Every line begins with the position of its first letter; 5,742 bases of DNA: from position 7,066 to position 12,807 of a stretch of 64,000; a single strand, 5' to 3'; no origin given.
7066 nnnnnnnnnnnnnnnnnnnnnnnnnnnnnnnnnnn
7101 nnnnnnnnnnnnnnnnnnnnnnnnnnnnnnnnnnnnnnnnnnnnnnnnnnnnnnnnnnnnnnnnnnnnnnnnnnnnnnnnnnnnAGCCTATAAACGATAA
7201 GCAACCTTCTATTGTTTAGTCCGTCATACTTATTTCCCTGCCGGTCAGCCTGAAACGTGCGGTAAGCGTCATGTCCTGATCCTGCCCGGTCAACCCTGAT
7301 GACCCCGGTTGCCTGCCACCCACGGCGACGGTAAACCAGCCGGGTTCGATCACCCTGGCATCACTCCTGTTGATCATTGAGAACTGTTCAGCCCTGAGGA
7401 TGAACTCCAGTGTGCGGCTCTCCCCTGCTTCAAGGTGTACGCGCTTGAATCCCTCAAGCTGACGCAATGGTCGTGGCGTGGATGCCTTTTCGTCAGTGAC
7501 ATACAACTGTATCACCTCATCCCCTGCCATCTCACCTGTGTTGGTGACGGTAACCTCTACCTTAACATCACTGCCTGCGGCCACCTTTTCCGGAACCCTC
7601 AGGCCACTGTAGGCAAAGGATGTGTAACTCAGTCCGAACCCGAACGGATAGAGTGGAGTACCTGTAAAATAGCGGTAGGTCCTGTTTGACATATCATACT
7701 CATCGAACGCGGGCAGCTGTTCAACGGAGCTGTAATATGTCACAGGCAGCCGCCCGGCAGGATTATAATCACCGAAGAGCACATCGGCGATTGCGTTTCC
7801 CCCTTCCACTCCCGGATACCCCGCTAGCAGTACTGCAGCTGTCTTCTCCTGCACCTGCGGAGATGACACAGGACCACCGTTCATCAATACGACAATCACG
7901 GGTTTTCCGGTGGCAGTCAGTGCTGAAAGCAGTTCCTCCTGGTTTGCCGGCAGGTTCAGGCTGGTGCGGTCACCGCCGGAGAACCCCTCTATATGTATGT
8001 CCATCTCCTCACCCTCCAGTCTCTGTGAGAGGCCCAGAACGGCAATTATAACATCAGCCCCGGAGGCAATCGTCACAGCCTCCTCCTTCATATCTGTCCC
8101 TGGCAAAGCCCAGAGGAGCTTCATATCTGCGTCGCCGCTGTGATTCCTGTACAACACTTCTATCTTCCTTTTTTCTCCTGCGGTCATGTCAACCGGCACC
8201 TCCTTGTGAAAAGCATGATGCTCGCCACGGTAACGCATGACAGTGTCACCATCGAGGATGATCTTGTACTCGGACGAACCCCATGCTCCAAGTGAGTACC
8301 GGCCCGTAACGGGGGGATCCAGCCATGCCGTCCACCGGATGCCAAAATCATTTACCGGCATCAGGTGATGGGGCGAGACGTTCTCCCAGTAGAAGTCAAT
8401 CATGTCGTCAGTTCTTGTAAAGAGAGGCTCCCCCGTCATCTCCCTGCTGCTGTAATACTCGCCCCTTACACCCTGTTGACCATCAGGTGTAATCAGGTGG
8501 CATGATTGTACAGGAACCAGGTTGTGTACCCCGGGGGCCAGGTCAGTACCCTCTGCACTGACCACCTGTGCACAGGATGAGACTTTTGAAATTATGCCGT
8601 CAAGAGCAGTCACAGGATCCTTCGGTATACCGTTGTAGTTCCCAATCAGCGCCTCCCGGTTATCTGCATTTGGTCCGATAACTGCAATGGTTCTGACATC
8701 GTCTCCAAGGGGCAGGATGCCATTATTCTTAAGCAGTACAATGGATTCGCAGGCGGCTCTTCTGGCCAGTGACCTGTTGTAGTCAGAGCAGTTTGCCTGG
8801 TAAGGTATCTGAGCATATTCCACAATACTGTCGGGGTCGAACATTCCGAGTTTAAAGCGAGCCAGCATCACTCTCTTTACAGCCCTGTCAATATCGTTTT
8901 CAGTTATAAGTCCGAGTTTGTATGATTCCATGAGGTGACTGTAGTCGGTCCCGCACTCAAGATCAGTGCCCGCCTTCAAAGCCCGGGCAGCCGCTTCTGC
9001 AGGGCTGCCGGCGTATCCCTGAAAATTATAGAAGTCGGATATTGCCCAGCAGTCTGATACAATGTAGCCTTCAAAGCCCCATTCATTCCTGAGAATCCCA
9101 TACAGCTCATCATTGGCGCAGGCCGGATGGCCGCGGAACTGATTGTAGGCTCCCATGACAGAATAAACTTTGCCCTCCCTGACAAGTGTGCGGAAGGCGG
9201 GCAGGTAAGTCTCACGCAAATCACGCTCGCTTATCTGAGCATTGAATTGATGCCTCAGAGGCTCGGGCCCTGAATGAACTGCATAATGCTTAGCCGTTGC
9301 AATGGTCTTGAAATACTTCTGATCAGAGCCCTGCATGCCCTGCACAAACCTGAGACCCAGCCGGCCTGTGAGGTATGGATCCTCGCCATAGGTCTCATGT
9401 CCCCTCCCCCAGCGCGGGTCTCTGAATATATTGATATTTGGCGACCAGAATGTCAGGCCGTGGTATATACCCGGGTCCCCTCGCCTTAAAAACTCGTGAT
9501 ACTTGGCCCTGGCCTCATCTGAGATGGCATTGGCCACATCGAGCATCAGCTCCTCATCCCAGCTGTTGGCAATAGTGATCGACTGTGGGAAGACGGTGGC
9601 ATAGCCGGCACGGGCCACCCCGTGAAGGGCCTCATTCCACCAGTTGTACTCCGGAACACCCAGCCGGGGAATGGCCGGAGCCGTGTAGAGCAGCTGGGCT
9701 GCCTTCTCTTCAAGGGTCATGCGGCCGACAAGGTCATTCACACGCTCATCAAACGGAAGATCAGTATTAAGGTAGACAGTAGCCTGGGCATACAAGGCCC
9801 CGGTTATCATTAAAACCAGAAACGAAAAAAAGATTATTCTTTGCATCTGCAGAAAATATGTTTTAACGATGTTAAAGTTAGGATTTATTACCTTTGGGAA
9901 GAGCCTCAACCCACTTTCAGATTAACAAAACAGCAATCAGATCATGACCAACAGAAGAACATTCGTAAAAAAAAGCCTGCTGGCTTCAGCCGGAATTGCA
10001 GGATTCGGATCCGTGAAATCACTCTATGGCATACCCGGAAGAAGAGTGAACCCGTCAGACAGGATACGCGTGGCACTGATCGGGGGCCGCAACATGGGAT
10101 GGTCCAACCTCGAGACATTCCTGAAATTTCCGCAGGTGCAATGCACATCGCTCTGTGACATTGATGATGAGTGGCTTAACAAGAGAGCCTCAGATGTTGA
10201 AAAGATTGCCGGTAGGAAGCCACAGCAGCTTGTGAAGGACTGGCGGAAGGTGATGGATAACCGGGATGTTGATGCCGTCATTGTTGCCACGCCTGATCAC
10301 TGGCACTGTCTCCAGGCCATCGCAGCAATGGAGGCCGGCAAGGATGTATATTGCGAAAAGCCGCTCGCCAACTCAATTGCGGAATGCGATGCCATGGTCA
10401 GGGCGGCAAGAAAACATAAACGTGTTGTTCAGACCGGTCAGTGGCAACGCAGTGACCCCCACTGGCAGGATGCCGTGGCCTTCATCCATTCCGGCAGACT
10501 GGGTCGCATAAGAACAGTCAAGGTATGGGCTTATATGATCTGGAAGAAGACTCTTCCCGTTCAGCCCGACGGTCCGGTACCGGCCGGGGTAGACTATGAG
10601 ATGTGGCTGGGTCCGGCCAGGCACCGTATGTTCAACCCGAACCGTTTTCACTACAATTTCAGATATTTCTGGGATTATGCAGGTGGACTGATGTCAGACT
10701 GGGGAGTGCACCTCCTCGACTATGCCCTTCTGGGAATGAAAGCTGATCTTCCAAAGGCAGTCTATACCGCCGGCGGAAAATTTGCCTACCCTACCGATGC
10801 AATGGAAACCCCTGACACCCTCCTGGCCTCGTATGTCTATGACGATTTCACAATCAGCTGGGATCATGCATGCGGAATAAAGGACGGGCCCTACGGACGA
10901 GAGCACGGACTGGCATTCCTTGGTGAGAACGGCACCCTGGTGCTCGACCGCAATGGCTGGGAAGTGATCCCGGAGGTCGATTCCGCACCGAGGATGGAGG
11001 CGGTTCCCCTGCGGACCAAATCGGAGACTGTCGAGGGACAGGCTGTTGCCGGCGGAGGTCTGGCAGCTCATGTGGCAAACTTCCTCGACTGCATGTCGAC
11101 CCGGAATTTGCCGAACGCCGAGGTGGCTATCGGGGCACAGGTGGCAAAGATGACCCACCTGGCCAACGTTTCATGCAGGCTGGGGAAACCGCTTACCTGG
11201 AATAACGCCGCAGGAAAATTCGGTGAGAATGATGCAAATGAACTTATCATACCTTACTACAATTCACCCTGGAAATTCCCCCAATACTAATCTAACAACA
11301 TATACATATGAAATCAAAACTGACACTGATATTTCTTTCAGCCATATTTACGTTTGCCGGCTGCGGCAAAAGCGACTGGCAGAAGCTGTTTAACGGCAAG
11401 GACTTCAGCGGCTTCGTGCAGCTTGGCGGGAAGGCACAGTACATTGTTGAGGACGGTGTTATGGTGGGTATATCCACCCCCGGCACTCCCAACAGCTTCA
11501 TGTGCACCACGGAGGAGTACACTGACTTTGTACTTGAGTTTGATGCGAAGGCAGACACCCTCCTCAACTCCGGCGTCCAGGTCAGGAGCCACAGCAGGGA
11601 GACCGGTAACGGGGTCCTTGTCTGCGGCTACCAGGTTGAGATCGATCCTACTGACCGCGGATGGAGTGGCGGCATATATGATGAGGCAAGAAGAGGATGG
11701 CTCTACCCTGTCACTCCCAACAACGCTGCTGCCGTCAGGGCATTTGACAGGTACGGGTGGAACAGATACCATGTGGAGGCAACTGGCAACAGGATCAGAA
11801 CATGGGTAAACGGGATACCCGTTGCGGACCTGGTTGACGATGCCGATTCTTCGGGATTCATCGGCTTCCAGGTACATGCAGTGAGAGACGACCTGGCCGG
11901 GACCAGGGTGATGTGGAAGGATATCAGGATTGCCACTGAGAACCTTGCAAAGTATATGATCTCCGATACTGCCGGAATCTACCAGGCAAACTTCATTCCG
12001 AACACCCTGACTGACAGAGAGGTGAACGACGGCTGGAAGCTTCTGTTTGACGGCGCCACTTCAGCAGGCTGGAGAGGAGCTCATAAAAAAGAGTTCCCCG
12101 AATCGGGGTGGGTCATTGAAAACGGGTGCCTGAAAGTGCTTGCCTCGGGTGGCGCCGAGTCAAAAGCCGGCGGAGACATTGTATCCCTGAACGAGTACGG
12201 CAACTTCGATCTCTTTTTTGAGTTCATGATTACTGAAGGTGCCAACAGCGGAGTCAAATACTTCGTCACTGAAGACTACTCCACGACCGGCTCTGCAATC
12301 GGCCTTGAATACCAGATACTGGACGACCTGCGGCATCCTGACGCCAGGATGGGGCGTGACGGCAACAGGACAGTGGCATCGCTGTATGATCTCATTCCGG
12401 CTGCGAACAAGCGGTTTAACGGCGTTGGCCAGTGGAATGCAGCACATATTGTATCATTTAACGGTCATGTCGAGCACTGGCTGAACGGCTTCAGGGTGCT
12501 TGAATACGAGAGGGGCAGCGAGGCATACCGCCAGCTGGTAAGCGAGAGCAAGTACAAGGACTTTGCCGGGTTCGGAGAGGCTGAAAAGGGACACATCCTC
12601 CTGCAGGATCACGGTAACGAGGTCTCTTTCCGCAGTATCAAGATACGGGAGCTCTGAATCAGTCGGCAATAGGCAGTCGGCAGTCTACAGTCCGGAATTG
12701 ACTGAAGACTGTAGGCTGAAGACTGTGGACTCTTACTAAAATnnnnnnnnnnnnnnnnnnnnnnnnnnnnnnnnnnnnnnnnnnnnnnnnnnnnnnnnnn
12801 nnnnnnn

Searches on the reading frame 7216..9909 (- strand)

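Call 32: search_protein_families(library=pfam, proteins=[window:7216-9909:-], max_evalue=0.001)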
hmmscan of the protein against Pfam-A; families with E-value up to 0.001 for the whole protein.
window:7216-9909:- (897 aa): 4 families
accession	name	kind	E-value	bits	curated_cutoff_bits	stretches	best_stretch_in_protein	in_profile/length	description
PF01915.27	Glyco_hydro_3_C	-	3.1e-57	194.2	31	1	390-762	1-200/200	Glycosyl hydrolase family 3 C-terminal domain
PF00933.27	Glyco_hydro_3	-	1.8e-43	149.6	27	1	90-348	67-314/316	Glycosyl hydrolase family 3 N terminal domain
PF14310.12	Fn3-like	-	4.5e-21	75.2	25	1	798-865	1-69/71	Fibronectin type III-like domain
PF07691.17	PA14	-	1.7e-14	54.3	24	1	478-605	2-138/147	PA14 domain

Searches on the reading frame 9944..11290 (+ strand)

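Call 32: search_protein_families(library=pfam, proteins=[window:9944-11290:+], max_evalue=0.001)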
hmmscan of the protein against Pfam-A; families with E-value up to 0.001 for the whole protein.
window:9944-11290:+ (448 aa): 3 families
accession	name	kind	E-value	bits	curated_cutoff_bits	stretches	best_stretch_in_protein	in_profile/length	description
PF01408.29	GFO_IDH_MocA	-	2.2e-19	70.8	24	1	41-165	1-119/120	Oxidoreductase family, NAD-binding Rossmann fold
PF19051.5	GFO_IDH_MocA_C2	-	2.2e-19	70.4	23.3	1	200-271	37-109/254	Oxidoreductase family, C-terminal alpha/beta domain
PF22725.1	GFO_IDH_MocA_C3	-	6.7e-07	29.8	27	1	226-332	22-123/124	GFO/IDH/MocA C-terminal domain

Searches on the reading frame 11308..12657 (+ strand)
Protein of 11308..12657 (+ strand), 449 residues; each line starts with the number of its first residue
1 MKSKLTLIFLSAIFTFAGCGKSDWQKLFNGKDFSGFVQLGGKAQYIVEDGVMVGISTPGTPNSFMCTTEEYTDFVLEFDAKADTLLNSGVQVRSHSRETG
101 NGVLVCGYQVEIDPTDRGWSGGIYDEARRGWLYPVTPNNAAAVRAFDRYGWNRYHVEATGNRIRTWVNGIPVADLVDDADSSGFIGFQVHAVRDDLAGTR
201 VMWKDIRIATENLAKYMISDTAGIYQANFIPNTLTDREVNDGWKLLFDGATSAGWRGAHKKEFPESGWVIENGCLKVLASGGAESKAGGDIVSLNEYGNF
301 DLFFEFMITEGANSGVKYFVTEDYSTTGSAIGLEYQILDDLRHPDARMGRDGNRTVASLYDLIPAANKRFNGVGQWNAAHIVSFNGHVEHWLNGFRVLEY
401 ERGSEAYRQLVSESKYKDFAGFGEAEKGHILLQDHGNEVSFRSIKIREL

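Call 32: search_protein_families(library=pfam, proteins=[window:11308-12657:+], max_evalue=0.001)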
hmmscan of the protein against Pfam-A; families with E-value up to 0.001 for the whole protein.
window:11308-12657:+ (449 aa): 1 family
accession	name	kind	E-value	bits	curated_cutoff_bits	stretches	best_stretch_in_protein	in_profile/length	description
PF06439.18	3keto-disac_hyd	-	3e-83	278.9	26.8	2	242-447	1-187/187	3-keto-disaccharide hydrolase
